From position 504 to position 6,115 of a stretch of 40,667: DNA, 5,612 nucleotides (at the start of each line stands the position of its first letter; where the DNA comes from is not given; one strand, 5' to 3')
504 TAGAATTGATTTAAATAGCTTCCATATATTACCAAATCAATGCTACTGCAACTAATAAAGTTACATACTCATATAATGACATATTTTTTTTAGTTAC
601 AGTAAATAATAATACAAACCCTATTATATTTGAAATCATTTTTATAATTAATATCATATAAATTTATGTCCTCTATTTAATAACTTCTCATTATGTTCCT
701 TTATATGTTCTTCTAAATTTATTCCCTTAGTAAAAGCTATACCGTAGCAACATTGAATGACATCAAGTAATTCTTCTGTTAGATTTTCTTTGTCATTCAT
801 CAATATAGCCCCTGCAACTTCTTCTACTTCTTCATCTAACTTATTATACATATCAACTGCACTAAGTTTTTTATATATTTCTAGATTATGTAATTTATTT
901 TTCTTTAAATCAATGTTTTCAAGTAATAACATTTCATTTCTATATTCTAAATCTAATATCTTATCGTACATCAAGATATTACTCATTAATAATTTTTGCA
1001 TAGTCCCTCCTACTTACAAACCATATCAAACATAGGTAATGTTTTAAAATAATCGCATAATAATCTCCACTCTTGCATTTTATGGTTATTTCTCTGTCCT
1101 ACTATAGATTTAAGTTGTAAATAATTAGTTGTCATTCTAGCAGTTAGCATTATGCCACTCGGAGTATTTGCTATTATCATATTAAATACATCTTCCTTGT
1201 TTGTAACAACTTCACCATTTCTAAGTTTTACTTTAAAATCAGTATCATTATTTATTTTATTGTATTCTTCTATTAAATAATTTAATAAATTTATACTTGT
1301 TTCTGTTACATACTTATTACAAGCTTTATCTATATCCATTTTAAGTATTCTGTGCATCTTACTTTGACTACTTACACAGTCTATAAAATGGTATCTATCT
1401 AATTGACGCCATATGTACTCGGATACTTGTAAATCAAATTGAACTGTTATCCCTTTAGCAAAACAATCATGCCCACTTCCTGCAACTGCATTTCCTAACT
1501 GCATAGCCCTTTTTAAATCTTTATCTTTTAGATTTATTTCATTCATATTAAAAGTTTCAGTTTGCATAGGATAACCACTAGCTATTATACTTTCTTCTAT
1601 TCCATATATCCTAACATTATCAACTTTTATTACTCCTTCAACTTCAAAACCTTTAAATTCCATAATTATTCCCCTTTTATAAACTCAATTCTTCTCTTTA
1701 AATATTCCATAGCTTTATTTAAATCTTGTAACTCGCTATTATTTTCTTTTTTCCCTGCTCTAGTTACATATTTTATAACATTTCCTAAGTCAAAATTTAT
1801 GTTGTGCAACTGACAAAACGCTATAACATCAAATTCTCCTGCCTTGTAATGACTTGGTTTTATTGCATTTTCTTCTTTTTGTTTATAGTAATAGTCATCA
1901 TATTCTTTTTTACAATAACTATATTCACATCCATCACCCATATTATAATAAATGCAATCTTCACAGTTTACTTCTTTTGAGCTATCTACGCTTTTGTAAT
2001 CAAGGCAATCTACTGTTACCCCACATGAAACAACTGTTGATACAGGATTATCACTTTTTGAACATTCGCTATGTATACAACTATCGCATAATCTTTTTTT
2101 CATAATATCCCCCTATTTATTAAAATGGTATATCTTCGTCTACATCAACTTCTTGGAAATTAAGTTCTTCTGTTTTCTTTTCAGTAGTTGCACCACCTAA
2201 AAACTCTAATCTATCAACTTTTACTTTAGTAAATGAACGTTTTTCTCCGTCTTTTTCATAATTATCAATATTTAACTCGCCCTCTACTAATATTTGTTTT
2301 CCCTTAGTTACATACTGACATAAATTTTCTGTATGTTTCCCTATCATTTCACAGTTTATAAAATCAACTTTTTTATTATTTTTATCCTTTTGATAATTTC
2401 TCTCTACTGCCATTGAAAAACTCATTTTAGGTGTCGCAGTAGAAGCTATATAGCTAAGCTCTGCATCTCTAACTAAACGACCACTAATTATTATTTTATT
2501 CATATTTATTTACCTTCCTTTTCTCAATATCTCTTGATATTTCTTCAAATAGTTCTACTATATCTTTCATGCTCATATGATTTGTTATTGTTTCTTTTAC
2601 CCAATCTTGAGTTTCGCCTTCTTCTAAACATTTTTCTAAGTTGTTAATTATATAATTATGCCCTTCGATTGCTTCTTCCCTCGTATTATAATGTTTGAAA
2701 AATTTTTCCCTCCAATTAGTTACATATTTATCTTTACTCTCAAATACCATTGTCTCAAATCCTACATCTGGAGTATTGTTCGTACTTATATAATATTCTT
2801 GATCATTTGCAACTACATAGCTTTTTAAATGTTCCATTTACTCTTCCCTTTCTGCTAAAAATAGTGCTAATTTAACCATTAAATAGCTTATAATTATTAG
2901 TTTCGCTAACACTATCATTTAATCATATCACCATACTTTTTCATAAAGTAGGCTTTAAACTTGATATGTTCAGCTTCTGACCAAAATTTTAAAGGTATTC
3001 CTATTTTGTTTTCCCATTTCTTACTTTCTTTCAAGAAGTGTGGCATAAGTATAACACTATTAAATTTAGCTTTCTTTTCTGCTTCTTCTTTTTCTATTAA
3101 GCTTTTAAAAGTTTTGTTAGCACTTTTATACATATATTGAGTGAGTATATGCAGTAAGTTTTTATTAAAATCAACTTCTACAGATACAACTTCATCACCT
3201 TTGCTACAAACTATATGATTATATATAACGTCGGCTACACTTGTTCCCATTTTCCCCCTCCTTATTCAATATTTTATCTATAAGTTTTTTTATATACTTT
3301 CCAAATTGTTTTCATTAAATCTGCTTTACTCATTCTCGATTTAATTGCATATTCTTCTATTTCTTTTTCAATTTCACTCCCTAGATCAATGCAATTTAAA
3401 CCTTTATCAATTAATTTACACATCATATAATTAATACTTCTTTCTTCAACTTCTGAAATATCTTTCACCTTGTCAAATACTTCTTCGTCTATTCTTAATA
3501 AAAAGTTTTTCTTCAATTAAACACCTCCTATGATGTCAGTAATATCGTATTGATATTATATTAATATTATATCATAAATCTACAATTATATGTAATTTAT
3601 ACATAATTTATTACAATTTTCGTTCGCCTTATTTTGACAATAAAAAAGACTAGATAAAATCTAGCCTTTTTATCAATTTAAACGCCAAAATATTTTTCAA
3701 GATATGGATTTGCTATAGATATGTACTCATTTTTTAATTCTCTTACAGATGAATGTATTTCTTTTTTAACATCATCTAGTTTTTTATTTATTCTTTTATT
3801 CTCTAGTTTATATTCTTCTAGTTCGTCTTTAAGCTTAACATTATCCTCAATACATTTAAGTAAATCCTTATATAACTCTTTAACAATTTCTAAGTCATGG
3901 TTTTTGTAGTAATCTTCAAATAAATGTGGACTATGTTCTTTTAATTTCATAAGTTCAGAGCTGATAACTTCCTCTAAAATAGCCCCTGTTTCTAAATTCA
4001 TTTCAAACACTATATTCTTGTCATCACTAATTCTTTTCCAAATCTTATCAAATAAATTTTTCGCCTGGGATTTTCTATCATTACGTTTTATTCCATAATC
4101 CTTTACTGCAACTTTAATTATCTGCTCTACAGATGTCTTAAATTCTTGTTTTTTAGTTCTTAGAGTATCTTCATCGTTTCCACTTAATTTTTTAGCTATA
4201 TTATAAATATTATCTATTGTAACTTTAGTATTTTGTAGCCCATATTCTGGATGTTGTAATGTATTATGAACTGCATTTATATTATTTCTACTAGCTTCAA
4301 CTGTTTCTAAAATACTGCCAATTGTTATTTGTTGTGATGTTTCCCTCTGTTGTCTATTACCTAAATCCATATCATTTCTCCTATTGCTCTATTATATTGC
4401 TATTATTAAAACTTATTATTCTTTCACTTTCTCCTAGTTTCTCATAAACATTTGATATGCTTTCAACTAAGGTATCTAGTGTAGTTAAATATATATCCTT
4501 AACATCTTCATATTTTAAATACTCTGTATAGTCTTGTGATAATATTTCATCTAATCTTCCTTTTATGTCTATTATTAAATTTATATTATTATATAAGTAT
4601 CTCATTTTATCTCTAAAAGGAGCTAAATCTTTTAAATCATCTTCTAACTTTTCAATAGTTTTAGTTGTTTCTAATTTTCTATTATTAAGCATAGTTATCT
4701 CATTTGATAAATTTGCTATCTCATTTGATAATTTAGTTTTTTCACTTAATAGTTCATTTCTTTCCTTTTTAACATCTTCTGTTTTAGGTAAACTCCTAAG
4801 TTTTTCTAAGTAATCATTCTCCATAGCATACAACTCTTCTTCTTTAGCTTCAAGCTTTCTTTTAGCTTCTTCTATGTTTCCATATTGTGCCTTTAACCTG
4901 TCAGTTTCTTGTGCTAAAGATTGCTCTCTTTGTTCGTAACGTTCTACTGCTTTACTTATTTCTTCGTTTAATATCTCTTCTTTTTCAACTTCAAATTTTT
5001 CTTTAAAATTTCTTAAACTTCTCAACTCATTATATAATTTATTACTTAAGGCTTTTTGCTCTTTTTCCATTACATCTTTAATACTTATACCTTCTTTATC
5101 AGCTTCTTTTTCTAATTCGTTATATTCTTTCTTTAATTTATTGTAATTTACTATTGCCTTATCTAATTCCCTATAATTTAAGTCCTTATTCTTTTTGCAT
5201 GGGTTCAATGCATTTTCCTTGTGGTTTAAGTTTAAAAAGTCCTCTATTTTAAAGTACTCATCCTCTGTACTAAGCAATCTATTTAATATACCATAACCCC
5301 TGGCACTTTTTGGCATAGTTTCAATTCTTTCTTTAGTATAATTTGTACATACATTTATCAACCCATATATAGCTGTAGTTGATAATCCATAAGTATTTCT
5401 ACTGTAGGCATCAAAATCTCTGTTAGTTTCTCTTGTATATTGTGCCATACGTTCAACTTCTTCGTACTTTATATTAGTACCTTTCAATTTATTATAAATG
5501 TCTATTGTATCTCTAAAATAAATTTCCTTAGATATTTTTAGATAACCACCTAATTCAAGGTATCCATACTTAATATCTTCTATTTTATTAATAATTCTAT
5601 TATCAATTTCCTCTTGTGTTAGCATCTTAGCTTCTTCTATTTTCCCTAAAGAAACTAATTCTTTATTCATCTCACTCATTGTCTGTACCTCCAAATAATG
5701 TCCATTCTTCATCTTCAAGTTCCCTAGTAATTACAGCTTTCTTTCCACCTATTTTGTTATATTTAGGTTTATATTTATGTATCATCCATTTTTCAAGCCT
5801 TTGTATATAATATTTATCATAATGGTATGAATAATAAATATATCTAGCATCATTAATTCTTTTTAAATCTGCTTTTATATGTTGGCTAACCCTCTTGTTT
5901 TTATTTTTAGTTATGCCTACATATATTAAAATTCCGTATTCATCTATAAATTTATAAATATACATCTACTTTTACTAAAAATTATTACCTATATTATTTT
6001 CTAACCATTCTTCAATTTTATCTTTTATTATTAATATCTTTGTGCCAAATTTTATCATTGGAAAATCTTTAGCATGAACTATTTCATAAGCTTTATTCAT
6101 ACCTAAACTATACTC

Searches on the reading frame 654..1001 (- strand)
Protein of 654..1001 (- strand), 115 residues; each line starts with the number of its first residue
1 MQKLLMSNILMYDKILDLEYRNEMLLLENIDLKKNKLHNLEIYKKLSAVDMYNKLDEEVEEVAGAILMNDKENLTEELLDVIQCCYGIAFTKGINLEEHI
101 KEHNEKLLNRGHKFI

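Call 58: search_protein_families(library=phrogs, proteins=[window:654-1001:-], max_evalue=0.00001)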
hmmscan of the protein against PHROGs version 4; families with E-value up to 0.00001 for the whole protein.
window:654-1001:- (115 aa): 2 families
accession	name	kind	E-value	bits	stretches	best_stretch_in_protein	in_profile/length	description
phrog_5164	-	unknown function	9.6e-15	55.5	1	44-113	9-81/91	-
phrog_31216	-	unknown function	2.3e-07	31.9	1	51-111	17-79/155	-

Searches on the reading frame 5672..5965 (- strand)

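Call 37: search_protein_families(library=pfam, proteins=[window:5672-5965:-], max_evalue=0.01)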
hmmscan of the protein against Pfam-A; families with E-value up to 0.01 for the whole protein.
window:5672-5965:- (97 aa): 1 family
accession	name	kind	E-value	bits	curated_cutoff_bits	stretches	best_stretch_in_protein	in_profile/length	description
PF01541.30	GIY-YIG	-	2.2e-06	28.3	22.6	1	1-70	2-78/78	GIY-YIG catalytic domain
